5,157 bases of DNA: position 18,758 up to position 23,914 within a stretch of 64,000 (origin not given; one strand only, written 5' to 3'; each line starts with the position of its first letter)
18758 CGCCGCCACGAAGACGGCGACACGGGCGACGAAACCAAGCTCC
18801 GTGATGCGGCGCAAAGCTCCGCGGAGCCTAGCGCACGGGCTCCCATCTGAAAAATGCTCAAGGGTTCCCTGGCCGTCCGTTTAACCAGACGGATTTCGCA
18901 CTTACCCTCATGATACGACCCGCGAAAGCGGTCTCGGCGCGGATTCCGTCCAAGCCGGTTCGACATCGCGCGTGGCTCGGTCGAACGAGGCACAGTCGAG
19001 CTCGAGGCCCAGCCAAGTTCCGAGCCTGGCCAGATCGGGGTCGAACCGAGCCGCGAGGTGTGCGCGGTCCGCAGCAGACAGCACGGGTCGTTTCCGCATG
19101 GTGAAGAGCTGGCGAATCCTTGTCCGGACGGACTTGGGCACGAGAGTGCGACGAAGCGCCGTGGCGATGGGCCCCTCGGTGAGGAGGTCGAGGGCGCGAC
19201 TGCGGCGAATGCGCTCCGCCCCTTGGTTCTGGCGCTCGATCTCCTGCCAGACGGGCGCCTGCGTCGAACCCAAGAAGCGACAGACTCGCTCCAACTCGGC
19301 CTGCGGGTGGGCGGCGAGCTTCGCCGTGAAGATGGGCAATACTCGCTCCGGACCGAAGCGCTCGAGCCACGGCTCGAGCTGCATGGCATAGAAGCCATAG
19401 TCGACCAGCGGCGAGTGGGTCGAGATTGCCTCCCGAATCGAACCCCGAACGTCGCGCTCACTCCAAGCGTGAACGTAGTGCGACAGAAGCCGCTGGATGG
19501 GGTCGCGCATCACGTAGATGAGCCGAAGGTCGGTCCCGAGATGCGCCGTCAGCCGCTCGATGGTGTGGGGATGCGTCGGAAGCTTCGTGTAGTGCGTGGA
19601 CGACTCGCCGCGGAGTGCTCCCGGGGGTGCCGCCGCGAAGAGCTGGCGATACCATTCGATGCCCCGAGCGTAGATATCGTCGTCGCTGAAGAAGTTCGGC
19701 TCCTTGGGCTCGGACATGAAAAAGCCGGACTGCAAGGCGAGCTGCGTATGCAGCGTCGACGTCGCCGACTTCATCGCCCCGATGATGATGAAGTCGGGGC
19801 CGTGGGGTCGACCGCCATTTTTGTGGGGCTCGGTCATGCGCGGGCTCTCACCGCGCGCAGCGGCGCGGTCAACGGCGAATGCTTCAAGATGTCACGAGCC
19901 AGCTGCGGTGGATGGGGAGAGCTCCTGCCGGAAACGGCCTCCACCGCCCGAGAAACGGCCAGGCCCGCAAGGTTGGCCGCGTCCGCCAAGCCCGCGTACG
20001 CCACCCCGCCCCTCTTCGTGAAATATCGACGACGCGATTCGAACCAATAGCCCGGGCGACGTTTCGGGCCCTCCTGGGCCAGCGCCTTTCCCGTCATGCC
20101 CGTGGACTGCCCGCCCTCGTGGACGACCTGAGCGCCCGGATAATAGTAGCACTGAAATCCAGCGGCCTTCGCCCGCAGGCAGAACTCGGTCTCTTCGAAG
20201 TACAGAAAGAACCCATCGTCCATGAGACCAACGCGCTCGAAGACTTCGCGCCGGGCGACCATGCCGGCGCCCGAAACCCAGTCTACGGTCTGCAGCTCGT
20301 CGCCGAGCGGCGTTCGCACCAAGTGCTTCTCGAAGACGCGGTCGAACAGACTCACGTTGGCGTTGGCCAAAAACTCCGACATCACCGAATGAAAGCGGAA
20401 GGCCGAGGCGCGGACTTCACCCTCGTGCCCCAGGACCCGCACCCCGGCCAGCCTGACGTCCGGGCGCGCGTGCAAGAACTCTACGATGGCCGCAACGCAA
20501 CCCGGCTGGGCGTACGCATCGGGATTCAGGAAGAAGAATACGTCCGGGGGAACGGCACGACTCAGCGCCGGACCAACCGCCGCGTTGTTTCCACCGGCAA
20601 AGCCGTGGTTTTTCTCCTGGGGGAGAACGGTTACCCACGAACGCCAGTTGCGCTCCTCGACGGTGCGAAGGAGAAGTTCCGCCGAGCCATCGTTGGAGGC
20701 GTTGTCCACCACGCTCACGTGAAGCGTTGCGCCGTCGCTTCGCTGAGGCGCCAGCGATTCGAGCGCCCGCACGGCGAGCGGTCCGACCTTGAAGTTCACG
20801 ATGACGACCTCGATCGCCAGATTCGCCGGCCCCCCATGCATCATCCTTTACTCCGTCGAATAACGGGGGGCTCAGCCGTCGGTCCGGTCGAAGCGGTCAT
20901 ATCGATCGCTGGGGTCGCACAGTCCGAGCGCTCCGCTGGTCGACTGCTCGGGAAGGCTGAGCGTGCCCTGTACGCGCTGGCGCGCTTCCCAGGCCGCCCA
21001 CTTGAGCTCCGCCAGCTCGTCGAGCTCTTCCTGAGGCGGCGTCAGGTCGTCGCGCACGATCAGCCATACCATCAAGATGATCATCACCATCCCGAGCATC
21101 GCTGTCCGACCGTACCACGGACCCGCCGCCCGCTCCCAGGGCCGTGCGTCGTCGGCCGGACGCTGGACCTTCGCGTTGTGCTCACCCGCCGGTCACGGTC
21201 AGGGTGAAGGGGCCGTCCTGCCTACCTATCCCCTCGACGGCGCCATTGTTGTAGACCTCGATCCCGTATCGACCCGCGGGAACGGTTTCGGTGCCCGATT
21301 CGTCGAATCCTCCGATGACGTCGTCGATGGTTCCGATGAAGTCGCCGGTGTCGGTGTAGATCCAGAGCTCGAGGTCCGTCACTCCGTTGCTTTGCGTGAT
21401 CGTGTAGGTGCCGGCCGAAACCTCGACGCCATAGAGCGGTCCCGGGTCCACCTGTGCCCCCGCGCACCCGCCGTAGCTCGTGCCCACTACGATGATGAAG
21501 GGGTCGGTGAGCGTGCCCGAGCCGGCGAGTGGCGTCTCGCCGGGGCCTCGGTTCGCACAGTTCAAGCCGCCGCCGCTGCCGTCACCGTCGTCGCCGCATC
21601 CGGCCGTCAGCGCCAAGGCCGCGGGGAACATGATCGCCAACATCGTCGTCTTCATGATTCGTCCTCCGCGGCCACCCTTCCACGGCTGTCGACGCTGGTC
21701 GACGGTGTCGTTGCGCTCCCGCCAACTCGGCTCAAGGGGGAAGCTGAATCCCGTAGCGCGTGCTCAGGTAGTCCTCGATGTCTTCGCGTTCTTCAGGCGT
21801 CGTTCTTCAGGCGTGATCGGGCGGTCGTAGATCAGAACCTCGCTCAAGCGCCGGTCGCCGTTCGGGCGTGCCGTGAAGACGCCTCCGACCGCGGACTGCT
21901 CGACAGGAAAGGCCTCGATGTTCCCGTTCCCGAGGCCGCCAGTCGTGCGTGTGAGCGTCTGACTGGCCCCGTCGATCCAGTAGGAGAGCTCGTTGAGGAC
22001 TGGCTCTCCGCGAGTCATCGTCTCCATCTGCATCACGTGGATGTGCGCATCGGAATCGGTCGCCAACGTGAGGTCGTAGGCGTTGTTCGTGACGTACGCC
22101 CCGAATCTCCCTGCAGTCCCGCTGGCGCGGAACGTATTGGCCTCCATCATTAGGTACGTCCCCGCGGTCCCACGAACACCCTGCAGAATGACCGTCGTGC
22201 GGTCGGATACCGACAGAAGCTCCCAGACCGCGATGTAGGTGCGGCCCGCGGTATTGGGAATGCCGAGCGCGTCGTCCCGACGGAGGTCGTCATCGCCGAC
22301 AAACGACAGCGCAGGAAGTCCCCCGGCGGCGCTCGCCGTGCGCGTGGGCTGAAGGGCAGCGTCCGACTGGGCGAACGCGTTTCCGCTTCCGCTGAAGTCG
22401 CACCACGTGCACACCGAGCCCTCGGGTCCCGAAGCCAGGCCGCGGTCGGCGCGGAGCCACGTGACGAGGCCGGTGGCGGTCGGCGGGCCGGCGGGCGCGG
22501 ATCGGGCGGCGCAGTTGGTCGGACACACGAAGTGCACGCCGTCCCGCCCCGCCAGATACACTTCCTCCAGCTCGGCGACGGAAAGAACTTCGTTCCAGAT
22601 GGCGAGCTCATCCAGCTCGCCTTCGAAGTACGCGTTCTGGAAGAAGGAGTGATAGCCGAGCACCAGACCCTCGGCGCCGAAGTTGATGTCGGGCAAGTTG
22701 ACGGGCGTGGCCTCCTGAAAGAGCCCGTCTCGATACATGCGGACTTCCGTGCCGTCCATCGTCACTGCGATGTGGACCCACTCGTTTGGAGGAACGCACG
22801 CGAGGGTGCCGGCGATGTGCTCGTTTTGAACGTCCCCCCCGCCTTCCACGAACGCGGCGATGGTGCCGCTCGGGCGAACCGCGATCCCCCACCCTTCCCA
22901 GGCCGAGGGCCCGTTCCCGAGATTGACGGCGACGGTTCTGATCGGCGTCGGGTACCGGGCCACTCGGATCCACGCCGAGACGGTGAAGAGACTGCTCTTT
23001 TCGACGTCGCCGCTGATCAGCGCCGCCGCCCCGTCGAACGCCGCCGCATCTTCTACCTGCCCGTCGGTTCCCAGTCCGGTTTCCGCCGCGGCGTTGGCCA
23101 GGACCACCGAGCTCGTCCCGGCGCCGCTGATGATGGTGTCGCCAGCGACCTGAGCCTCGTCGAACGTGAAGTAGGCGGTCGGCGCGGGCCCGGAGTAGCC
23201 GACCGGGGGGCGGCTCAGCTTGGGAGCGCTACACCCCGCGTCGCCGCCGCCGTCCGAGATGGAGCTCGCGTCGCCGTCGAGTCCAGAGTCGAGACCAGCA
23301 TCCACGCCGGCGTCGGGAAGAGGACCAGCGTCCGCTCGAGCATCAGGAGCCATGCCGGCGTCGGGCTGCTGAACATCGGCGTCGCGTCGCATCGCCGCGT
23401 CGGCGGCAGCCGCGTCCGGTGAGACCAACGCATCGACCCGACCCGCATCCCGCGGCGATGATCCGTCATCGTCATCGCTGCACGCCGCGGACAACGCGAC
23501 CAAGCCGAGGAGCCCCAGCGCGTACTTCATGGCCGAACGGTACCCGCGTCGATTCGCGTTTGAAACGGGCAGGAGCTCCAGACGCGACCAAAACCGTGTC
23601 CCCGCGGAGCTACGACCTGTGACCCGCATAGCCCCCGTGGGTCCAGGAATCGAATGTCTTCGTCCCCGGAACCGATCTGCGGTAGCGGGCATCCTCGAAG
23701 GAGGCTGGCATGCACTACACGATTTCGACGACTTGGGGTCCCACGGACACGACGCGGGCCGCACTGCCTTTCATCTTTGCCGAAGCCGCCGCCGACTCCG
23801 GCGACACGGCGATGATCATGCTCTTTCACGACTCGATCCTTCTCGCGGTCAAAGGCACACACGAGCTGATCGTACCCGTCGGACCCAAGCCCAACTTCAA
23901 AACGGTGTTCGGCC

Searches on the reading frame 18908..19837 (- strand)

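Call 54: search_protein_families(library=pfam, proteins=[window:18908-19837:-], max_evalue=0.01)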
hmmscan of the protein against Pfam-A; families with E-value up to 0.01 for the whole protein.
window:18908-19837:- (309 aa): 2 families
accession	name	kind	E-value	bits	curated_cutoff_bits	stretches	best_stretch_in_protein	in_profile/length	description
PF00685.33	Sulfotransfer_1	-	4.4e-15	56.2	22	1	14-192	2-182/255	Sulfotransferase domain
PF13469.12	Sulfotransfer_3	-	3.3e-13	50.8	27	1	81-191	103-212/216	Sulfotransferase family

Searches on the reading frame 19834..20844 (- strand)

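Call 54: search_protein_families(library=pfam, proteins=[window:19834-20844:-], max_evalue=0.01)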
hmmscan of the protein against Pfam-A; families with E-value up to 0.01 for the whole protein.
window:19834-20844:- (336 aa): 3 families
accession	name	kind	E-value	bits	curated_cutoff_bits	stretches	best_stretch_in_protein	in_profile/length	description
PF13641.12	Glyco_tranf_2_3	-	7.2e-13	49.5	27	1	11-247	3-216/230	Glycosyltransferase like family 2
PF00535.33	Glycos_transf_2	-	3.9e-11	43.6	23.3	1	13-141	2-121/168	Glycosyl transferase family 2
PF13632.12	Glyco_trans_2_3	-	2e-08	34.8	27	1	106-251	5-129/198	Glycosyl transferase family group 2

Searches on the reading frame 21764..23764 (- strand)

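Call 15: search_protein_families(library=pfam, proteins=[window:21764-23764:-])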
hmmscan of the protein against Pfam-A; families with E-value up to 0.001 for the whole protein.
window:21764-23764:- (666 aa): 1 family
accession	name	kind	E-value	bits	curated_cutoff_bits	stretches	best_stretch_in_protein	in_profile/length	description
PF13385.13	Laminin_G_3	-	3.1e-23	83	27.6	1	253-399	13-150/151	Concanavalin A-like lectin/glucanases superfamily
